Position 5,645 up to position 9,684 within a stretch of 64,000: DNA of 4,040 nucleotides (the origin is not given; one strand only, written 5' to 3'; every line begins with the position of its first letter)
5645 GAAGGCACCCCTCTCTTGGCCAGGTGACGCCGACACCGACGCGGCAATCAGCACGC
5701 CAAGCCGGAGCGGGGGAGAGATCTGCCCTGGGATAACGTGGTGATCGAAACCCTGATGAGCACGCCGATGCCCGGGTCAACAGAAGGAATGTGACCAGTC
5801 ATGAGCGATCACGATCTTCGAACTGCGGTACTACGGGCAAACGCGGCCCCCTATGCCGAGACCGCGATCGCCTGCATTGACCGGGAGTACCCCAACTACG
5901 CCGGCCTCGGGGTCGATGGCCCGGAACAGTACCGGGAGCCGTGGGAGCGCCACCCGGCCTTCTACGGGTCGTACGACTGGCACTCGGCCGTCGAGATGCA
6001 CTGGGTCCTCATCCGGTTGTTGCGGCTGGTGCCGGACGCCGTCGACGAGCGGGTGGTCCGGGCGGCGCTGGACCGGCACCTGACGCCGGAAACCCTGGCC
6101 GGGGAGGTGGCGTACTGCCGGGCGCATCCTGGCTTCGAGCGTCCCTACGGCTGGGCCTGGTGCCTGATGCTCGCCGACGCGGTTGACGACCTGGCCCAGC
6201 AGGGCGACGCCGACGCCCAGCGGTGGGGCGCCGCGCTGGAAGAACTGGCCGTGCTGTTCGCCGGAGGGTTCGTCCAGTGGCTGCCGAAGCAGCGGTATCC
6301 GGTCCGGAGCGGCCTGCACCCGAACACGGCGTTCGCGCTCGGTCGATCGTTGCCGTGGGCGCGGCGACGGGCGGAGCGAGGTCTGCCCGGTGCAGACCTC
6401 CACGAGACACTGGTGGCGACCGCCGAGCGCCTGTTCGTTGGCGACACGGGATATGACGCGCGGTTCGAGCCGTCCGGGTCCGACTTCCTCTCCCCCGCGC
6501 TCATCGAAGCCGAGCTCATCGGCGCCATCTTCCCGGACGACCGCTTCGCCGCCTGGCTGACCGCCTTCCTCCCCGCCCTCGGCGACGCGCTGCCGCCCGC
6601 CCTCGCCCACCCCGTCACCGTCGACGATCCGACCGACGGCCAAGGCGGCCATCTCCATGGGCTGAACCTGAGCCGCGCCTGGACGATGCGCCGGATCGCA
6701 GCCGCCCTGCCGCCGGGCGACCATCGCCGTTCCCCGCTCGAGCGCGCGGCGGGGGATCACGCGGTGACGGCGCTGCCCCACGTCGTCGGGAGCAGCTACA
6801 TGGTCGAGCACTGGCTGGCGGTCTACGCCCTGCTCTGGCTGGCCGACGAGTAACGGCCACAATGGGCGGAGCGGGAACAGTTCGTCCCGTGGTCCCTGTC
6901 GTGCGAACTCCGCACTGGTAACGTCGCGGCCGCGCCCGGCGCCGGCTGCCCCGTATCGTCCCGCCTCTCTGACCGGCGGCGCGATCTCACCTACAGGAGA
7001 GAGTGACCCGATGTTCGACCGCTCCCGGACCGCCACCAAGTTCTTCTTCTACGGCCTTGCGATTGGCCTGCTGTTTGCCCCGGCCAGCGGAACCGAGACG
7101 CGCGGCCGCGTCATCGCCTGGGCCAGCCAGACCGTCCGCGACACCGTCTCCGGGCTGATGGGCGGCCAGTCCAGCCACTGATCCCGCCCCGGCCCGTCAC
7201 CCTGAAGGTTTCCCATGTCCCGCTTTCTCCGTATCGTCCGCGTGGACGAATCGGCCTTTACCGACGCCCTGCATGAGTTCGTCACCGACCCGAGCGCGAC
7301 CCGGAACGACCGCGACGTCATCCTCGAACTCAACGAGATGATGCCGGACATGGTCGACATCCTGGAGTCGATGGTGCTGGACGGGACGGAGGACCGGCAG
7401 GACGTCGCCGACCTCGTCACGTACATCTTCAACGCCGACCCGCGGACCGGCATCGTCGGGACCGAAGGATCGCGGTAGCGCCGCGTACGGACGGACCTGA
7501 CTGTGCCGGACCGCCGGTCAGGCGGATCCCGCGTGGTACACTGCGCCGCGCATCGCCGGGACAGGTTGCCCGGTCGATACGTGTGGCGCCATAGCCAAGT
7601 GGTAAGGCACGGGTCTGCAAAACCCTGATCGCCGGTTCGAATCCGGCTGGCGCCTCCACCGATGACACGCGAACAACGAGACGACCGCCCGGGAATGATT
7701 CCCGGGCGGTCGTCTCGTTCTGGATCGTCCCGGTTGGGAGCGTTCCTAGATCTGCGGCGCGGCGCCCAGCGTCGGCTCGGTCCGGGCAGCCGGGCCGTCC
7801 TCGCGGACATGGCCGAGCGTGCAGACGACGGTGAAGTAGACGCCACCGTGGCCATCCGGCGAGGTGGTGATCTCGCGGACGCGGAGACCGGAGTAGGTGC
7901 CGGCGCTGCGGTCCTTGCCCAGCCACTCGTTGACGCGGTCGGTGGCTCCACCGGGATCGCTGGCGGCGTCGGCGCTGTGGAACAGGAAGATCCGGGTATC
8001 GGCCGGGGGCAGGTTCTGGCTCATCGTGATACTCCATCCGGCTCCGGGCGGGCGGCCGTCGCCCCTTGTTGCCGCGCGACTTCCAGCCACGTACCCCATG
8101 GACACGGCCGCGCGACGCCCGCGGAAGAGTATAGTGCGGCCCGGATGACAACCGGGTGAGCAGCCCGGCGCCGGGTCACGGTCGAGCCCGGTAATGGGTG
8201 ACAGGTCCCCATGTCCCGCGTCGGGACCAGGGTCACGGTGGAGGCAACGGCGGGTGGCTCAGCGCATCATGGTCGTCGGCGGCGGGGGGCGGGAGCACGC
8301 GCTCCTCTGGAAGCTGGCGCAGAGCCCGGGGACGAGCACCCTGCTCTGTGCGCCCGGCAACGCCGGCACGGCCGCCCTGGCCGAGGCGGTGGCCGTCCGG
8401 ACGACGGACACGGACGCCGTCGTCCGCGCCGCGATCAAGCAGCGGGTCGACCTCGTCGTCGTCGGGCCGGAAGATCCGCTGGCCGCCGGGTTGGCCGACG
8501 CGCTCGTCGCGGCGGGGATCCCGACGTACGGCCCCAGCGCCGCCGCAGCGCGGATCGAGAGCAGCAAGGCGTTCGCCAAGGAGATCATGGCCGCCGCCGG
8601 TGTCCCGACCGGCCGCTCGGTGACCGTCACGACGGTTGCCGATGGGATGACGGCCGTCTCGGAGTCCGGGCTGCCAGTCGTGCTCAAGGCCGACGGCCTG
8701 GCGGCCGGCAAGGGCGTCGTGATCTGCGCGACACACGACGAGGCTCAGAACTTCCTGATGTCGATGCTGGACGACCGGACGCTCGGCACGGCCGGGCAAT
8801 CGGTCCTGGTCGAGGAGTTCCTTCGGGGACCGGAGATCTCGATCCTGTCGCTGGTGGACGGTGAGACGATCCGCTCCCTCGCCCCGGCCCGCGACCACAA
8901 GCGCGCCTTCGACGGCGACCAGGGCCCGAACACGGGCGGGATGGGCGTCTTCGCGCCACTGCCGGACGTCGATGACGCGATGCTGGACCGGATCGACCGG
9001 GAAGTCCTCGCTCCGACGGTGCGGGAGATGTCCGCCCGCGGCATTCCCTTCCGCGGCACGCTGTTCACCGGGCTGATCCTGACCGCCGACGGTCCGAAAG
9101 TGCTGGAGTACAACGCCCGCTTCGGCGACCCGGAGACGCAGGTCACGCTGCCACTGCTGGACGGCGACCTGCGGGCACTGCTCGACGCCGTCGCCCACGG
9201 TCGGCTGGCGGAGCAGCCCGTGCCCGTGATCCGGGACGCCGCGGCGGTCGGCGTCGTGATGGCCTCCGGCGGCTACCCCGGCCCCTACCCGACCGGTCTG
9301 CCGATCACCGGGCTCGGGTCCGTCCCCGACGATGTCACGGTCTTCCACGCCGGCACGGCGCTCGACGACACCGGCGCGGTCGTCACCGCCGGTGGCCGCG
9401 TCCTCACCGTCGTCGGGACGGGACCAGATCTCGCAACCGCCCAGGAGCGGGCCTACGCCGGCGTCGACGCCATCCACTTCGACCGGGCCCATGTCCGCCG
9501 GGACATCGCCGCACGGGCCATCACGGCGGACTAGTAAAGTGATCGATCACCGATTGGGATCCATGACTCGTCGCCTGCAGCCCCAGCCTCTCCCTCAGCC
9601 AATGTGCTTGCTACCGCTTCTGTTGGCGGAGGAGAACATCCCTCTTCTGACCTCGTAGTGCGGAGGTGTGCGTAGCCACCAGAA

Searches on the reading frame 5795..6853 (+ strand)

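Call 53: search_protein_families(library=pfam, proteins=[window:5795-6853:+], max_evalue=0.00001)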
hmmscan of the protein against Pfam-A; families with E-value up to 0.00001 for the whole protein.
window:5795-6853:+ (352 aa): 1 family
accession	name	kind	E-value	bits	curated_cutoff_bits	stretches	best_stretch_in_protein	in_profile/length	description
PF11199.13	DUF2891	-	3e-111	372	25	1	20-347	3-324/325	Protein of unknown function (DUF2891)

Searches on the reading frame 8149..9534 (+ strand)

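Call 53: search_protein_families(library=pfam, proteins=[window:8149-9534:+], max_evalue=0.00001)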
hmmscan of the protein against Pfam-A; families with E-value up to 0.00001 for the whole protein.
window:8149-9534:+ (461 aa): 4 families
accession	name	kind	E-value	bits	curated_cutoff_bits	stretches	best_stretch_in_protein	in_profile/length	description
PF01071.24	GARS_A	-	3.7e-69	232.9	27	1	138-330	1-194/194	Phosphoribosylglycinamide synthetase, ATP-grasp (A) domain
PF02844.21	GARS_N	-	5.4e-36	123.8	29.5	1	39-137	2-100/100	Phosphoribosylglycinamide synthetase, N domain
PF02843.22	GARS_C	-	1.9e-30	105.4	34.8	1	366-456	1-92/92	Phosphoribosylglycinamide synthetase, C domain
PF02786.22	CPSase_L_D2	-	5.7e-08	33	19.8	1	140-228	2-92/211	Carbamoyl-phosphate synthase L chain, ATP binding domain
